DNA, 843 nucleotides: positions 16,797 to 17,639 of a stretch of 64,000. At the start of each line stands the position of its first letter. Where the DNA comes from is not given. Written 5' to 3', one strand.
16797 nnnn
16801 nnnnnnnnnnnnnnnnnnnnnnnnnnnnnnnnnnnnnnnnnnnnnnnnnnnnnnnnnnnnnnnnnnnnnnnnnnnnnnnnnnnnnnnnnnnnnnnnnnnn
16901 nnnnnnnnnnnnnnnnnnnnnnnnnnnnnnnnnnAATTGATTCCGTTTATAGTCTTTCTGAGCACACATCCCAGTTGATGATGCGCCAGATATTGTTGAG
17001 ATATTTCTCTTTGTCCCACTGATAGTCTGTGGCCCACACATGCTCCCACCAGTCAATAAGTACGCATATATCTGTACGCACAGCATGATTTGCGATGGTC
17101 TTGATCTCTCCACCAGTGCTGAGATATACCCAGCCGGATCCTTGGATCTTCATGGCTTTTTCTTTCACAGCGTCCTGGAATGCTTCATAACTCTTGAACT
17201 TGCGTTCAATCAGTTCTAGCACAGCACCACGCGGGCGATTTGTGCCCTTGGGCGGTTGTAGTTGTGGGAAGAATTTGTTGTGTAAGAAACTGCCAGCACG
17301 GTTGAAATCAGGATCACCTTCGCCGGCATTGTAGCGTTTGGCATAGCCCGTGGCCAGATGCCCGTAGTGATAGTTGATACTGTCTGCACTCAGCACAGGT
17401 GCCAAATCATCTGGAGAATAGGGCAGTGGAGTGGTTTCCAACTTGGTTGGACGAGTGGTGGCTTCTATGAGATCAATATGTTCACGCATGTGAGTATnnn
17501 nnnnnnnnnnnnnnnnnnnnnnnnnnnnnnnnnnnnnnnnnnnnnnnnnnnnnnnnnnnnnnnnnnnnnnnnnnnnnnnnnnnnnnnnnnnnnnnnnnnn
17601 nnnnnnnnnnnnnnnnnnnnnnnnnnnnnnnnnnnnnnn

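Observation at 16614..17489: Adjacent oxidative-stress / Fe-S auxiliary genes: IscA/HesB-type carrier plus an Fe/Mn superoxide dismutase with all four metal ligands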

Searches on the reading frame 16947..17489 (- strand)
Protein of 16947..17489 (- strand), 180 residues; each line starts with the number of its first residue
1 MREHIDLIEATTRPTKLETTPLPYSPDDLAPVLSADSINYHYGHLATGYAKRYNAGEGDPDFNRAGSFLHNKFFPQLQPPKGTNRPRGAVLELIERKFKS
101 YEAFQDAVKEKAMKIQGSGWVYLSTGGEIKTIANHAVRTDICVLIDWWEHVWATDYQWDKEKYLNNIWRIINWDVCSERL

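Call 3: search_protein_families(library=pfam, proteins=[window:16950-17489:-], max_evalue=0.1)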
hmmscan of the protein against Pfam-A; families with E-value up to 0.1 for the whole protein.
window:16950-17489:- (180 aa): 2 families
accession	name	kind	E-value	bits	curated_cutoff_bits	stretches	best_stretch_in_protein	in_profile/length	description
PF02777.23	Sod_Fe_C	-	4e-20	72.2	20.9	1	86-179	1-102/102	Iron/manganese superoxide dismutases, C-terminal domain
PF00081.27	Sod_Fe_N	-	3.3e-05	24.7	27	1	20-57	5-42/82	Iron/manganese superoxide dismutases, alpha-hairpin domain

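Call 4: search_protein_families(library=phrogs, proteins=[window:16950-17489:-], max_evalue=0.01)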
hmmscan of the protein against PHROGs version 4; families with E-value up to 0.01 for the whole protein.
window:16950-17489:- (180 aa): 0 families

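Call 5: search_protein_families(library=ncbifam, proteins=[window:16950-17489:-], max_evalue=0.01)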
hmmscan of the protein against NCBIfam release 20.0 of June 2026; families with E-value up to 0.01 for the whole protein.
window:16950-17489:- (180 aa): 3 families
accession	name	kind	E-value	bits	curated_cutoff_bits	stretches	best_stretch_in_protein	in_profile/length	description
NF007832.0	PRK10543.1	equivalog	1.1e-19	70.7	348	2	62-178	65-189/193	superoxide dismutase [Fe]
NF041312.1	Superox_dis_Halo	equivalog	1.7e-16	60.8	300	1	62-179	64-187/196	superoxide dismutase [Mn]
NF008177.0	PRK10925.1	equivalog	3.1e-08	33.7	363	1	81-179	91-201/206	superoxide dismutase [Mn]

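Call 7: search_dna_similar(query=window:16950-17489:-, collection=phages, mode=protein, max_rows=40)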
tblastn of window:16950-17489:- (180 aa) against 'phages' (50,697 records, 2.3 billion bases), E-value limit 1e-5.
Records with a match: 27; places in all: 27; records where one place covers at least 80% of the query: 26.
Best place of each record, by identity: <60% 27.
By first word of the organism name: Pseudomonas 11; Staphylococcus 4; Salmonella 3; Bacteriophage 2; Acinetobacter 2; Enterococcus 2; Vibrio 1; Listeria 1; Escherichia 1.
By host as written in the record: - 8; Pseudomonas aeruginosa PAO1 5; Staphylococcus aureus 4; Pseudomonas aeruginosa 3; Homo sapiens 2; Vibrio cyclitrophicus 1; Listeria monocytogenes 1; Escherichia coli O157:H7 ATCC 43895 1; and 2 more.
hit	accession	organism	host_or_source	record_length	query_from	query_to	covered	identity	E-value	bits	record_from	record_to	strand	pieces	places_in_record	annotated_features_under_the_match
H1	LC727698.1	Pseudomonas phage sp. 30-3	Pseudomonas aeruginosa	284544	1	174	97%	39.2%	2e-34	132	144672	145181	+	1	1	hypothetical protein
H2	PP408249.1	Pseudomonas phage vB_Pa-PAC2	Pseudomonas aeruginosa PAO1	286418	1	174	97%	39.2%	2e-34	132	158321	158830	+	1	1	hypothetical protein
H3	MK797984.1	Pseudomonas phage vB_PaeM_PA5oct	-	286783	1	174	97%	39.2%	2e-34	132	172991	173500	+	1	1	hypothetical protein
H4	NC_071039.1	Pseudomonas phage vB_PaeM_PA5oct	-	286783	1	174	97%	39.2%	2e-34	132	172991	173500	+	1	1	hypothetical protein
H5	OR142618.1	Pseudomonas phage Callisto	Pseudomonas aeruginosa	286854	1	174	97%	39.2%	2e-34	132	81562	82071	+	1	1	sodB: superoxide dismutase [Mn/Fe]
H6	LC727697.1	Pseudomonas phage sp. 30-2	Pseudomonas aeruginosa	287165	1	174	97%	39.2%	2e-34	132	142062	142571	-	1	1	hypothetical protein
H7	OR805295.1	Pseudomonas phage Paride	Pseudomonas aeruginosa PAO1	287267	1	174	97%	39.2%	2e-34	132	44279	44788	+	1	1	hypothetical protein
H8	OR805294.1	Pseudomonas phage Ettore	Pseudomonas aeruginosa PAO1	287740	1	174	97%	39.2%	2e-34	132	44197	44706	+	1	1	hypothetical protein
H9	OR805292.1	Pseudomonas phage Cassandra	Pseudomonas aeruginosa PAO1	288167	1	174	97%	39.2%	2e-34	132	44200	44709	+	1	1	hypothetical protein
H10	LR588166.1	Pseudomonas phage vB_PaeM_MIJ3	-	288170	1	174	97%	39.2%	2e-34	132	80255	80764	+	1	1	sodB: Superoxide dismutase [Mn/Fe]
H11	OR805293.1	Pseudomonas phage Deifobo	Pseudomonas aeruginosa PAO1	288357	1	174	97%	39.2%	2e-34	132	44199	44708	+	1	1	hypothetical protein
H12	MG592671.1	Vibrio phage 2.275.O._10N.286.54.E11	Vibrio cyclitrophicus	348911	24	180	87%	38.2%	1e-32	128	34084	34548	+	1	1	manganese/iron superoxide dismutase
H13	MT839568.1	Bacteriophage sp.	human fecal samples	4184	18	180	91%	34.2%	2e-21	96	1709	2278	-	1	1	record has no annotation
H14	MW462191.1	Bacteriophage sp.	freshwater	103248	6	178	96%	27.2%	8e-7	54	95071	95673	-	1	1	superoxide dismutase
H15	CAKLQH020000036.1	Acinetobacter phage MD-2021a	not known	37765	15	180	92%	27.8%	1e-12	71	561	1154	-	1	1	sodB: superoxide dismutase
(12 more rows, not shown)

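Call 8: search_solved_structures(query=window:16950-17489:-, max_evalue=0.001, show_alignments=3)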
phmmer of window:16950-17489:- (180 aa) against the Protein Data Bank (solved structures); distinct sequences matched with E-value up to 0.001: 155 (the best 60 are shown).
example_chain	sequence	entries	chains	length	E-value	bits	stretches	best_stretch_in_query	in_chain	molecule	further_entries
1ues_A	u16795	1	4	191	1.2e-21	80.4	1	19-179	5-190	superoxide dismutase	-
8avm_A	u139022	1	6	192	1.3e-21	80.2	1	18-180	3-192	Superoxide dismutase [Fe]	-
8avl_A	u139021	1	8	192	1.4e-21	80.2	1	18-180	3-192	Superoxide dismutase [Fe]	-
1qnn_A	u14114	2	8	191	1.7e-21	79.9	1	19-179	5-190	SUPEROXIDE DISMUTASE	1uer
2cw2_A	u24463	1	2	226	1.6e-20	76.7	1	59-178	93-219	superoxide dismutase 1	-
4ffk_A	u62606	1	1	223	7.1e-20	74.6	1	58-177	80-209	Superoxide dismutase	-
1b06_A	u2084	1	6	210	1.3e-19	73.7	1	62-180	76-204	PROTEIN (SUPEROXIDE DISMUTASE)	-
1wb8_A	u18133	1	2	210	1.7e-19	73.4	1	61-179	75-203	SUPEROXIDE DISMUTASE [FE]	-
1wb7_A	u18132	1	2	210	3.1e-19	72.5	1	61-179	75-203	SUPEROXIDE DISMUTASE [FE]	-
9twc_A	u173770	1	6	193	5.1e-19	71.8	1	62-179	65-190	Superoxide dismutase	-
1p7g_A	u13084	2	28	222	5.8e-19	71.6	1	59-180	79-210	Superoxide dismutase | Superoxide dismutase [Fe]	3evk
1unf_X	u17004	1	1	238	1.5e-18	70.3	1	52-124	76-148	IRON SUPEROXIDE DISMUTASE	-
3ak1_A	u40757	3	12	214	2.9e-18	69.3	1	59-180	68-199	Superoxide dismutase [Mn/Fe]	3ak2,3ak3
12ss_A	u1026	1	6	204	6.5e-18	68.2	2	59-177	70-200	Superoxide dismutase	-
1isa_A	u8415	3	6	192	7.8e-18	67.9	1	57-178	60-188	IRON(II) SUPEROXIDE DISMUTASE | IRON(III) SUPEROXIDE DISMUTASE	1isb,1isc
1n0n_A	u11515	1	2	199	2e-14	56.8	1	61-179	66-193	Superoxide dismutase [Mn]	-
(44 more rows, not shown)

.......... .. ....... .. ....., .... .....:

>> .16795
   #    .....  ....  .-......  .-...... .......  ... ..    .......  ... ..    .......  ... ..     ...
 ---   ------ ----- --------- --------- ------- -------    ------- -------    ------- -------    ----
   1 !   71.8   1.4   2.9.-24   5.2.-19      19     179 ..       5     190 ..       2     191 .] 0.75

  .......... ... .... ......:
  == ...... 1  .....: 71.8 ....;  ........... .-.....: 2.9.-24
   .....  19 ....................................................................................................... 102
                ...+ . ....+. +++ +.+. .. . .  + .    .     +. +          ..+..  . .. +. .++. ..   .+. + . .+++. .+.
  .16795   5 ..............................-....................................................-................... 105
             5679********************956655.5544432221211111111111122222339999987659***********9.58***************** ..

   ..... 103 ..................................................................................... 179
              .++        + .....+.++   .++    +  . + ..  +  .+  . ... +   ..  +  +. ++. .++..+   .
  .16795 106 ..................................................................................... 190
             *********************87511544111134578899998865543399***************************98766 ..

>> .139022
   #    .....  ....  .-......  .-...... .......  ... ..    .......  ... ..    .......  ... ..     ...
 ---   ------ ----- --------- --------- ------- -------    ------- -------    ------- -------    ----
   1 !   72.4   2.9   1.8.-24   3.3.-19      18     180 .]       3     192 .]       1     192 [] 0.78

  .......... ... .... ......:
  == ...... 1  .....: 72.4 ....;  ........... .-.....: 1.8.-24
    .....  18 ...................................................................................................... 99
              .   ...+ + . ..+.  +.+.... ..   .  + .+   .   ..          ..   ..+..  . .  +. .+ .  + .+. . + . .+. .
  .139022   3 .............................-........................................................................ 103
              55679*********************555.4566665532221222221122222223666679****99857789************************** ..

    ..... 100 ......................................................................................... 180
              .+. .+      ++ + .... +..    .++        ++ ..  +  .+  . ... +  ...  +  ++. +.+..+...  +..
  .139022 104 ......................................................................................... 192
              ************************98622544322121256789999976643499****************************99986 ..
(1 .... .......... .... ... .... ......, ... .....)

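Call 13: find_homologous_proteins(query=window:16950-17489:-, max_evalue=0.00001)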
Query window:16950-17489:- (180 aa): 2932 proteins with E <= 0.00001 among 2962 candidates; the best 120 are listed.
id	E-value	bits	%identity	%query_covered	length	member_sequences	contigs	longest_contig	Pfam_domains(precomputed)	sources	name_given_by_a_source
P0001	3.0e-118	410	96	100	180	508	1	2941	PF00081.28,PF02777.24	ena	-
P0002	1.4e-111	388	89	100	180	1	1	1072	PF00081.28,PF02777.24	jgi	jgi:Fe-Mn family superoxide dismutase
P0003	4.3e-106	371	87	100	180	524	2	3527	PF02777.24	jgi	-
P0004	2.1e-104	365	84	100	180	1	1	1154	PF00081.28,PF02777.24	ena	-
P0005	2.7e-104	365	84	100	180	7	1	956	PF00081.28,PF02777.24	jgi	jgi:Fe-Mn family superoxide dismutase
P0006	5.8e-104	364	85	100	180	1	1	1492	PF00081.28,PF02777.24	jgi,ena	jgi:Fe-Mn family superoxide dismutase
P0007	8.9e-104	363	86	100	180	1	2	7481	PF00081.28,PF02777.24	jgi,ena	jgi:Fe-Mn family superoxide dismutase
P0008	2.6e-102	358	86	100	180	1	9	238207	PF00081.28,PF02777.24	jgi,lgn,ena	-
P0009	2.7e-102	358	86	100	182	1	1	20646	PF00081.28,PF02777.24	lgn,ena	-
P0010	2.3e-101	355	82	100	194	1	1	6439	PF00081.28,PF02777.24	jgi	-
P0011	8.5e-101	353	82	100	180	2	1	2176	PF00081.28,PF02777.24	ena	-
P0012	1.2e-100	353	80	100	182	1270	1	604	PF00081.28,PF02777.24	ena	-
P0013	1.3e-100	353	82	100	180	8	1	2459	PF00081.28,PF02777.24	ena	-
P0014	1.6e-100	352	82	100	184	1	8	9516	PF00081.28,PF02777.24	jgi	-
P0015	3.9e-100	351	81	100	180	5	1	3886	PF00081.28,PF02777.24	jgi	-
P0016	6.4e-100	350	82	100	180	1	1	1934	PF00081.28,PF02777.24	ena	-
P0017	8.7e-100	350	82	100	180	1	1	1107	PF02777.24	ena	-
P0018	9.0e-100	350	82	100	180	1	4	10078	PF00081.28,PF02777.24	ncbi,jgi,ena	jgi:Fe-Mn family superoxide dismutase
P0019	1.5e-99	349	81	100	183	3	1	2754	PF00081.28,PF02777.24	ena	-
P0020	1.7e-99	349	82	100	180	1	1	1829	PF00081.28,PF02777.24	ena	-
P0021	3.3e-99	348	81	100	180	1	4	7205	PF00081.28,PF02777.24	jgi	jgi:Fe-Mn family superoxide dismutase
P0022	3.7e-99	348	81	100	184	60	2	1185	PF00081.28,PF02777.24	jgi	-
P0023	6.7e-99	347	82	100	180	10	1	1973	PF00081.28,PF02777.24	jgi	-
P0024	8.4e-99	347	80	100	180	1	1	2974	PF00081.28,PF02777.24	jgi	jgi:Fe-Mn family superoxide dismutase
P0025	9.0e-99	347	80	100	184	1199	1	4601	PF00081.28,PF02777.24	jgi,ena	jgi:Fe-Mn family superoxide dismutase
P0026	1.4e-98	346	80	100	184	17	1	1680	PF00081.28,PF02777.24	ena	-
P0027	1.5e-98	346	80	100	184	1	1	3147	PF00081.28,PF02777.24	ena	-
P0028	1.6e-98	346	82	100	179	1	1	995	PF00081.28,PF02777.24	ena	-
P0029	1.7e-98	346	80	100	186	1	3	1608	PF00081.28,PF02777.24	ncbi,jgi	jgi:Fe-Mn family superoxide dismutase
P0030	2.0e-98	346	80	100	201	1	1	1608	PF00081.28,PF02777.24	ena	-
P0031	5.7e-98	344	81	100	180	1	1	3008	PF02777.24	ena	-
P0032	6.5e-98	344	79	100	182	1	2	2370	PF00081.28,PF02777.24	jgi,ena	jgi:Fe-Mn family superoxide dismutase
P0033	6.6e-98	344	80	100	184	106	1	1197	PF00081.28,PF02777.24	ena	-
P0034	6.9e-98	344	81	100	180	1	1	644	PF00081.28,PF02777.24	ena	-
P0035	7.4e-98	344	80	100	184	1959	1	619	PF02777.24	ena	-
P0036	7.9e-98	344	79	100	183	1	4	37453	PF00081.28,PF02777.24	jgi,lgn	jgi:Fe-Mn family superoxide dismutase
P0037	8.6e-98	344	79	100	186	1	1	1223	PF00081.28,PF02777.24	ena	-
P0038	8.7e-98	344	80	100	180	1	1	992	PF00081.28,PF02777.24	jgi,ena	-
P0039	1.3e-97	343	81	100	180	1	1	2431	PF00081.28,PF02777.24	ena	-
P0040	1.7e-97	343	79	100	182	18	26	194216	PF00081.28,PF02777.24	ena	-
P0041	1.9e-97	342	78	100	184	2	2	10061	PF00081.28,PF02777.24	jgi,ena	-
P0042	1.9e-97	342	79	100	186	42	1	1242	PF00081.28,PF02777.24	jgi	jgi:Fe-Mn family superoxide dismutase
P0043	2.0e-97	342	79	100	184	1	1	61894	PF00081.28,PF02777.24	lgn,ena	-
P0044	2.1e-97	342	80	100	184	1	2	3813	PF00081.28,PF02777.24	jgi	-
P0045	2.8e-97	342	79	100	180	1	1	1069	PF00081.28,PF02777.24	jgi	-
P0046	2.8e-97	342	79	100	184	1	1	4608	PF00081.28,PF02777.24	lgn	-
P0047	2.8e-97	342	78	100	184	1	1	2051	PF00081.28,PF02777.24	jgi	-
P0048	2.9e-97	342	79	100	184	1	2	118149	PF00081.28,PF02777.24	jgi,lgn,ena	-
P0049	3.2e-97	342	78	100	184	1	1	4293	PF00081.28,PF02777.24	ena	-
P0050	3.6e-97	341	81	100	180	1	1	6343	PF00081.28,PF02777.24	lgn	-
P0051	4.3e-97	341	78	100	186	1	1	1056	PF00081.28,PF02777.24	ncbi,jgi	jgi:Fe-Mn family superoxide dismutase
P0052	4.3e-97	341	78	100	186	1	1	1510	PF00081.28,PF02777.24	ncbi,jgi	jgi:Fe-Mn family superoxide dismutase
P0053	4.3e-97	341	79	100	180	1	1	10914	PF00081.28,PF02777.24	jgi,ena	jgi:Fe-Mn family superoxide dismutase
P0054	4.6e-97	341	78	100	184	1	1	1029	PF00081.28,PF02777.24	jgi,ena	jgi:Fe-Mn family superoxide dismutase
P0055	5.1e-97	341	79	100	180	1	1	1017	PF00081.28,PF02777.24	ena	-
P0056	5.7e-97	341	80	100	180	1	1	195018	PF00081.28,PF02777.24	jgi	jgi:Fe-Mn family superoxide dismutase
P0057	5.8e-97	341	79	100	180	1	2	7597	PF00081.28,PF02777.24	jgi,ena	jgi:Fe-Mn family superoxide dismutase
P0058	5.8e-97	341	79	100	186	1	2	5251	PF00081.28,PF02777.24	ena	-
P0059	5.9e-97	341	79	100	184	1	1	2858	PF00081.28,PF02777.24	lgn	-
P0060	6.2e-97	341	79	100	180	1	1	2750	PF00081.28,PF02777.24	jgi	jgi:Fe-Mn family superoxide dismutase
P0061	7.2e-97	341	78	100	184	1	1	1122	PF00081.28,PF02777.24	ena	-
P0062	8.1e-97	340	80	100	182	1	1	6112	PF00081.28,PF02777.24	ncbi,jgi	jgi:Fe-Mn family superoxide dismutase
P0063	8.9e-97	340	79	100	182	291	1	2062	PF02777.24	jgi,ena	jgi:Fe-Mn family superoxide dismutase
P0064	1.1e-96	340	79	100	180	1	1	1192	PF00081.28,PF02777.24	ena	-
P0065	1.1e-96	340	77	100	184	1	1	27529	PF00081.28,PF02777.24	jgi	-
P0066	1.1e-96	340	79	100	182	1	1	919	PF02777.24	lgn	-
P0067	1.1e-96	340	79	100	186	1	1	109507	PF00081.28,PF02777.24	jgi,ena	jgi:Fe-Mn family superoxide dismutase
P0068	1.2e-96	340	79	100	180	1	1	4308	PF00081.28,PF02777.24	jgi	jgi:Fe-Mn family superoxide dismutase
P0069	1.4e-96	340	79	100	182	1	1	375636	PF00081.28,PF02777.24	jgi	jgi:superoxide dismutase, Fe-Mn family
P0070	1.5e-96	340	80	98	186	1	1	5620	PF02777.24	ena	-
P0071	1.5e-96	339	79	100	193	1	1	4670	PF00081.28,PF02777.24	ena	-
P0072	1.8e-96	339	80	100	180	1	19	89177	PF00081.28,PF02777.24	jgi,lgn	jgi:Fe-Mn family superoxide dismutase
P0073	1.8e-96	339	79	100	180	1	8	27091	PF00081.28,PF02777.24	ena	-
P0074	2.4e-96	339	78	100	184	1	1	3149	PF00081.28,PF02777.24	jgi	-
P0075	2.9e-96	339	79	100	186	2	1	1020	PF00081.28,PF02777.24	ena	-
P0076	3.0e-96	339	79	100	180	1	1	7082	PF02777.24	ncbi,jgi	jgi:Fe-Mn family superoxide dismutase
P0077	3.0e-96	338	80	100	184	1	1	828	PF00081.28,PF02777.24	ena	-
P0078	3.2e-96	338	81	97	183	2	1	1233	PF00081.28,PF02777.24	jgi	-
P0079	3.4e-96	338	78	100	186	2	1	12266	PF00081.28,PF02777.24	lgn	-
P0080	3.5e-96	338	80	100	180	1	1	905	PF00081.28,PF02777.24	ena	-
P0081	4.4e-96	338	78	100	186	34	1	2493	PF02777.24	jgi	-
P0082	4.6e-96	338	78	100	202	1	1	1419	PF02777.24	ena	-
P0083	4.8e-96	338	79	100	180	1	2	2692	PF00081.28,PF02777.24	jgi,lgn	jgi:Fe-Mn family superoxide dismutase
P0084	4.8e-96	338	79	100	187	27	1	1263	PF00081.28,PF02777.24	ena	-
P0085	4.9e-96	338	77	100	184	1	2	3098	PF00081.28,PF02777.24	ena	-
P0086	5.0e-96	338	79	100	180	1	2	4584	PF00081.28,PF02777.24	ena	-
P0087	5.0e-96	338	80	100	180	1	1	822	PF00081.28,PF02777.24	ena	-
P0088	7.8e-96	337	79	100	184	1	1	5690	PF00081.28,PF02777.24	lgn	-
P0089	8.1e-96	337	79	99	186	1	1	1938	PF00081.28,PF02777.24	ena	-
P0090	8.1e-96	337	78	100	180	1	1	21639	PF00081.28,PF02777.24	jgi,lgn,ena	jgi:Fe-Mn family superoxide dismutase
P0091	8.7e-96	337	78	100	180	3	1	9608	PF00081.28,PF02777.24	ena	-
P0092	8.8e-96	337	79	100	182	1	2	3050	PF00081.28,PF02777.24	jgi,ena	jgi:Fe-Mn family superoxide dismutase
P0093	9.1e-96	337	79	100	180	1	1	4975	PF00081.28,PF02777.24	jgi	jgi:Fe-Mn family superoxide dismutase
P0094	9.2e-96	337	79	100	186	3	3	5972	PF02777.24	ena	-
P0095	9.9e-96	337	78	100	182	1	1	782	PF00081.28,PF02777.24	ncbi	-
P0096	1.0e-95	337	77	100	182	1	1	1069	PF00081.28,PF02777.24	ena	-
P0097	1.1e-95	337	78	100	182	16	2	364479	PF00081.28,PF02777.24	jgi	jgi:superoxide dismutase, Fe-Mn family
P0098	1.1e-95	337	79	100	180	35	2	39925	PF00081.28,PF02777.24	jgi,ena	jgi:Fe-Mn family superoxide dismutase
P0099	1.1e-95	337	79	100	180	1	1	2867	PF00081.28,PF02777.24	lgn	-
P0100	1.1e-95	337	79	100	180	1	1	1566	PF02777.24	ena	-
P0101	1.6e-95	336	78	100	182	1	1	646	PF00081.28,PF02777.24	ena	-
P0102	1.7e-95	336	79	100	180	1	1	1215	PF00081.28,PF02777.24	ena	-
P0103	1.7e-95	336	77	100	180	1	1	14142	PF00081.28,PF02777.24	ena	-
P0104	1.8e-95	336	79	100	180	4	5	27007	PF00081.28,PF02777.24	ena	-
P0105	1.9e-95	336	81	100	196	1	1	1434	PF00081.28,PF02777.24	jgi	-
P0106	1.9e-95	336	81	100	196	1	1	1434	PF00081.28,PF02777.24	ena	-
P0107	2.1e-95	336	78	100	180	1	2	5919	PF00081.28,PF02777.24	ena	-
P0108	2.1e-95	336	78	100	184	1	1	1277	PF00081.28,PF02777.24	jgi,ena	-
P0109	2.3e-95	336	78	100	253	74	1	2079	PF00081.28,PF02777.24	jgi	jgi:Fe-Mn family superoxide dismutase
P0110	2.4e-95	336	78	100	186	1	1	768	PF00081.28,PF02777.24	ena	-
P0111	2.4e-95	336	78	100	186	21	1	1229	PF00081.28,PF02777.24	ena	-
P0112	2.4e-95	336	78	100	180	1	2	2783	PF00081.28,PF02777.24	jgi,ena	-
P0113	2.4e-95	336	78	100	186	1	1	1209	PF00081.28,PF02777.24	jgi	jgi:superoxide dismutase, Fe-Mn family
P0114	2.6e-95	335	79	100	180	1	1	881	PF00081.28,PF02777.24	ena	-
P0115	3.3e-95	335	78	100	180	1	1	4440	PF00081.28,PF02777.24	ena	-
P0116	3.4e-95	335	78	100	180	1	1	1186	PF00081.28,PF02777.24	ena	-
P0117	4.0e-95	335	79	100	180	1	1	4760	PF00081.28,PF02777.24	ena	-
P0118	4.6e-95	335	78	100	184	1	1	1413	PF00081.28,PF02777.24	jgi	jgi:Fe-Mn family superoxide dismutase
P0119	4.6e-95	335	79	100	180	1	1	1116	PF00081.28,PF02777.24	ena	-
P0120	4.8e-95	335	78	100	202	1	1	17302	PF00081.28,PF02777.24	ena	-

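Call 14: find_related_loci(query=window:16950-17489:-, collection=viral_contigs, flank=6000)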
Query window:16950-17489:- (180 aa) in viral_contigs; peptide patterns used: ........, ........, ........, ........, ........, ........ (x = any residue, [..] = any of these).
223 stretches matched a pattern; 220 encode a relative of the query (tblastn E <= 1e-3); the best 80 are kept; 80 distinct loci.
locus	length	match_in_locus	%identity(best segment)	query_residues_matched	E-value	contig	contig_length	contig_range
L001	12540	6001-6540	96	1-180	7e-120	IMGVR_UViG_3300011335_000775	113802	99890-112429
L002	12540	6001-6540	96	1-180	1e-119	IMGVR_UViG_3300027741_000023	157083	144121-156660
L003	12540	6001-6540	92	1-180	2e-115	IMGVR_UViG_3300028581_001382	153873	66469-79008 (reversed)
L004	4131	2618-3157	89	1-180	5e-114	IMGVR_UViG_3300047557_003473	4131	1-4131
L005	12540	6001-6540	89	1-180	5e-113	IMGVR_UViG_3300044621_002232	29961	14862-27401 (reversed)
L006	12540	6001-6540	88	1-180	8e-110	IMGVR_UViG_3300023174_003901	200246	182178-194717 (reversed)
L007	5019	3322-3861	86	1-180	1e-107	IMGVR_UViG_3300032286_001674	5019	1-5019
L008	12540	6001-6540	85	1-180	3e-107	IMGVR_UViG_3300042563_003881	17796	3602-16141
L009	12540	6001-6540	86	1-180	6e-107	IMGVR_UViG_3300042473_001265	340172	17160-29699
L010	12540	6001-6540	86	1-180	6e-107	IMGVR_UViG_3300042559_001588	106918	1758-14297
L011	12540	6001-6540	84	1-180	6e-106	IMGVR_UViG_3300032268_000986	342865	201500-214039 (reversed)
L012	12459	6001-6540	83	1-180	9e-106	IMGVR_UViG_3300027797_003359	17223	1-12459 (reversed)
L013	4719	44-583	84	1-180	1e-105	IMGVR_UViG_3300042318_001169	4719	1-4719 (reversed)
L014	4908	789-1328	83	1-180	5e-105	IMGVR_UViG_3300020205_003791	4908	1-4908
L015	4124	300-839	83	1-180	1e-105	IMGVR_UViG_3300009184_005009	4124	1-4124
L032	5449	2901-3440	80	1-180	7e-101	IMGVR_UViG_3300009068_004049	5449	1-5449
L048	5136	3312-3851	79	1-180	2e-100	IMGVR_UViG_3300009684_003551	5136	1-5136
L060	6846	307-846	79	1-180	2e-99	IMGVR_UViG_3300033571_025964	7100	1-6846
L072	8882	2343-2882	79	1-180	4e-99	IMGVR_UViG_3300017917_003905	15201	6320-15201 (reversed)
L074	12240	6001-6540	79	1-180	9e-99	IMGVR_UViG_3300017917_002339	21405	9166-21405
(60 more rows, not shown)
